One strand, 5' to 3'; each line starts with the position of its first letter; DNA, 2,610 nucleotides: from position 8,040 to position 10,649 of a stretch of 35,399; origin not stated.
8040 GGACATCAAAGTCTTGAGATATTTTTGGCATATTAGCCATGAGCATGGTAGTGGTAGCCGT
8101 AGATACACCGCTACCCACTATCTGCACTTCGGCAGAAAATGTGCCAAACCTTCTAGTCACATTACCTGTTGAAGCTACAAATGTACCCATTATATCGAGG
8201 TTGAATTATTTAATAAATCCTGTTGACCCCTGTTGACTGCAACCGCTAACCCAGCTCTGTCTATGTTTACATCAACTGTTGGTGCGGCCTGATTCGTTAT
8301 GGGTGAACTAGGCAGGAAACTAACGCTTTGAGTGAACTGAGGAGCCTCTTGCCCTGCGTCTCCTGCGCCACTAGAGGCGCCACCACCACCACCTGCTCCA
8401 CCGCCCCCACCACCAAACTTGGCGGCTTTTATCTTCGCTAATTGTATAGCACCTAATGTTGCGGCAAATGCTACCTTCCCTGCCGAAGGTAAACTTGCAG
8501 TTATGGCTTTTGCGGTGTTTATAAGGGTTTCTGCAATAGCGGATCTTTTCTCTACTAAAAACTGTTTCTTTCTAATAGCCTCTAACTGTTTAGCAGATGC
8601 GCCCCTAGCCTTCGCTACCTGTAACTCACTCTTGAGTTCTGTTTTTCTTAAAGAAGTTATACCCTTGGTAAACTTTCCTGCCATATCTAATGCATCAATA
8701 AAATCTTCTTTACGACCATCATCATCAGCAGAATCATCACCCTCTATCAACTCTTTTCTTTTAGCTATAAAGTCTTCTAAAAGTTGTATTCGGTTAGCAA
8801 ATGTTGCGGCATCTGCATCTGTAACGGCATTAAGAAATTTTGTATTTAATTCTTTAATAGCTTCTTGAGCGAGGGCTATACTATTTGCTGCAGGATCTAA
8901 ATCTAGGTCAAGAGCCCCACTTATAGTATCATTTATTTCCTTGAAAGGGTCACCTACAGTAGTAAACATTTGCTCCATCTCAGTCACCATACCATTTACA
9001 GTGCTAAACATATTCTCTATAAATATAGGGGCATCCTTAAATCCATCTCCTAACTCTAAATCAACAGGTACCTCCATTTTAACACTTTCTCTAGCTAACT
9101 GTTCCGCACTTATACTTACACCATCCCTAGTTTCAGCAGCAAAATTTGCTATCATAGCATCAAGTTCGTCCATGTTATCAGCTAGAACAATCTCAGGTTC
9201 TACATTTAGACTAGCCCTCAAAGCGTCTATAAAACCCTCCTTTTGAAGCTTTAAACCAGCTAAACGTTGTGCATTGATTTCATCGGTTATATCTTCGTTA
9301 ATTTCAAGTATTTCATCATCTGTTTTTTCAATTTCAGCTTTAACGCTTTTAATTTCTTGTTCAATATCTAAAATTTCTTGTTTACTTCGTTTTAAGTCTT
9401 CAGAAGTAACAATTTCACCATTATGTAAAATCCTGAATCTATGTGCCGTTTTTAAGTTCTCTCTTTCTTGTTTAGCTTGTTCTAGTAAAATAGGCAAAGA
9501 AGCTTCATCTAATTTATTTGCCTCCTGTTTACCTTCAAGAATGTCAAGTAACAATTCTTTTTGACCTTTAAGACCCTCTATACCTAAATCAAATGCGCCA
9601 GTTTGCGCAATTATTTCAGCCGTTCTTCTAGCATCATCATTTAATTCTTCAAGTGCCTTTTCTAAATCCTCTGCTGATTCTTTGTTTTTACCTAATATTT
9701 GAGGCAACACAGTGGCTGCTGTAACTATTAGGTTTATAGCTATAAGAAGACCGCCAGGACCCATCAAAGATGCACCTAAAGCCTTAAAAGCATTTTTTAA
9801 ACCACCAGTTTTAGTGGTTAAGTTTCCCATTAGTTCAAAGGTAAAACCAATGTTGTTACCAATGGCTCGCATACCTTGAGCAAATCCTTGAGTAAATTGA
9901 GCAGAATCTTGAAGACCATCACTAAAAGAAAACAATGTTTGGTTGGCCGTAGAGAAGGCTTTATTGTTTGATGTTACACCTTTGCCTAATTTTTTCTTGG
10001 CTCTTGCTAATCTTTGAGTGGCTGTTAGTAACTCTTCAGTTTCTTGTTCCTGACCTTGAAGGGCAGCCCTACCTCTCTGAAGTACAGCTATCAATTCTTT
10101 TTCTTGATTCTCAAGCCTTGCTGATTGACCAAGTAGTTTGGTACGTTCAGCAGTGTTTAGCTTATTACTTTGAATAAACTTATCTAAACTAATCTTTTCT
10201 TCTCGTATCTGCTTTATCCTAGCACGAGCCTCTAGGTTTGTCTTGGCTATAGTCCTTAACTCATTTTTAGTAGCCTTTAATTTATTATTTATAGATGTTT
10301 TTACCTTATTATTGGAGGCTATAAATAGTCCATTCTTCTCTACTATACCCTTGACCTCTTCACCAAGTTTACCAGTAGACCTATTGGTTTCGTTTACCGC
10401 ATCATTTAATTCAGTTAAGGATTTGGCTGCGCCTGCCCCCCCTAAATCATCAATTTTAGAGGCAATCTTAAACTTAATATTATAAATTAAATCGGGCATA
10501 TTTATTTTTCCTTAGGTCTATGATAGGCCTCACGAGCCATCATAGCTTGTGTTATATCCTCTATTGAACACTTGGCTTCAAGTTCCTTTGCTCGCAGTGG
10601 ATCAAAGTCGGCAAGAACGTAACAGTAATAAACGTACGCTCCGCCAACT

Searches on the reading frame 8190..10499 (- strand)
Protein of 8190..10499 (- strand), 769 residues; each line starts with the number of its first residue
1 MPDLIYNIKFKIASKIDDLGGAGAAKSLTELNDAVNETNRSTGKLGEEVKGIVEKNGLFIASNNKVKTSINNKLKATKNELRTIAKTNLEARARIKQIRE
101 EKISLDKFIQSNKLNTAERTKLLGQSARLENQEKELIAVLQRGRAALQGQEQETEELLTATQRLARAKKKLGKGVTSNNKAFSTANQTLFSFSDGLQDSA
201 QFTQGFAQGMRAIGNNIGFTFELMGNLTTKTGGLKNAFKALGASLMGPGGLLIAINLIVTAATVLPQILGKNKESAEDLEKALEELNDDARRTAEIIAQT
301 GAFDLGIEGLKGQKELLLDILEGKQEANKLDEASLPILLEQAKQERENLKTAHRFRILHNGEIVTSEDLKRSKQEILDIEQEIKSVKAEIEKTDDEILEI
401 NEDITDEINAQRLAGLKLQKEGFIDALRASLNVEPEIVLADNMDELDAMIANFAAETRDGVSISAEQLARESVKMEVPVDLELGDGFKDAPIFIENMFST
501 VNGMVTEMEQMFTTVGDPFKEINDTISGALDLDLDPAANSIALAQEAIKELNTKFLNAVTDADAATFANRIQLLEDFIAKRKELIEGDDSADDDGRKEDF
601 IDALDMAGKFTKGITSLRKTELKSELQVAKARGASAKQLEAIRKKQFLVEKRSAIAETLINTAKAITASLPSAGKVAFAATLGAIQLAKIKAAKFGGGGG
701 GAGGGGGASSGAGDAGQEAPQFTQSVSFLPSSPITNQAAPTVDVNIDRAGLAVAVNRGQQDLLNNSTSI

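Call 16: search_protein_families(library=phrogs, proteins=[window:8190-10499:-], max_evalue=0.001)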
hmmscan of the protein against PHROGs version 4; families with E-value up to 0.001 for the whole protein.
window:8190-10499:- (769 aa): 1 family
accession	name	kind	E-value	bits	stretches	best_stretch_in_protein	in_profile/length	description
phrog_30292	-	unknown function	4.9e-17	62.7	1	114-295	24-195/677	-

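Call 17: search_protein_families(library=pfam, proteins=[window:8190-10499:-], max_evalue=0.01)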
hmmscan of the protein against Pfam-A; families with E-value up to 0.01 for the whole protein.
window:8190-10499:- (769 aa): 1 family
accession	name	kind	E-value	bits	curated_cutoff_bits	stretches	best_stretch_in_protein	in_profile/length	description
PF06103.16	DUF948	-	9.7e-05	22.9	37.2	0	25-83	18-76/89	Bacterial protein of unknown function (DUF948)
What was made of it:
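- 5859..10499 (-): Tail-tip genes immediately upstream: a 769-aa tape-measure candidate (8190-10499), p441 (6865-8190), and the paralogues p170 (6346-6858) and p166 (5859-6359). They are the presumed attachment site of the fibre. PHROGs and Pfam give only a match to a family of unknown function (phrog_30292) for the 769-aa protein and nothing for the other three (calls 16, 17), so their roles are inferred from position and size.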

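Call 72: find_encoding_contigs(protein=window:8190-10499:-, flank=10000, max_places=4)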
Protein window:8190-10499:- (769 aa): 7 contigs read that carry it; 3 places shown.
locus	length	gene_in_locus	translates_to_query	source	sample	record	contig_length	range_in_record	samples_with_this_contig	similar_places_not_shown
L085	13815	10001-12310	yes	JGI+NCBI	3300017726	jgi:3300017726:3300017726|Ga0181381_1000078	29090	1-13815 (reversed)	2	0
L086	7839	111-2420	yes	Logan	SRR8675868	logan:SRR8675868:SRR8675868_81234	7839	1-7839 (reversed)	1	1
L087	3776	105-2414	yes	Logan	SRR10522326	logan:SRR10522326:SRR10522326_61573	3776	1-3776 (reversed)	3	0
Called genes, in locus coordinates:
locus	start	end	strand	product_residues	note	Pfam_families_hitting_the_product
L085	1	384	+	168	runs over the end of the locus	PF10544:T5orf172 (weak), PF13455:MUG113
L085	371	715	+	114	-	-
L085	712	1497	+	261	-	-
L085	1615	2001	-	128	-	PF19197:DUF5872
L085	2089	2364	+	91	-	-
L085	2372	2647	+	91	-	-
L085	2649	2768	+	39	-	-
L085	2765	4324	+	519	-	-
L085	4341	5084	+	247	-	-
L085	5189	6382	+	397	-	-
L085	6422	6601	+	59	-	-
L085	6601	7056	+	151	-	-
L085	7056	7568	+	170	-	-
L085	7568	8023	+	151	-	-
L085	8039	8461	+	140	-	-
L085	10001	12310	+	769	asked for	-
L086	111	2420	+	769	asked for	-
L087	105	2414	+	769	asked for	-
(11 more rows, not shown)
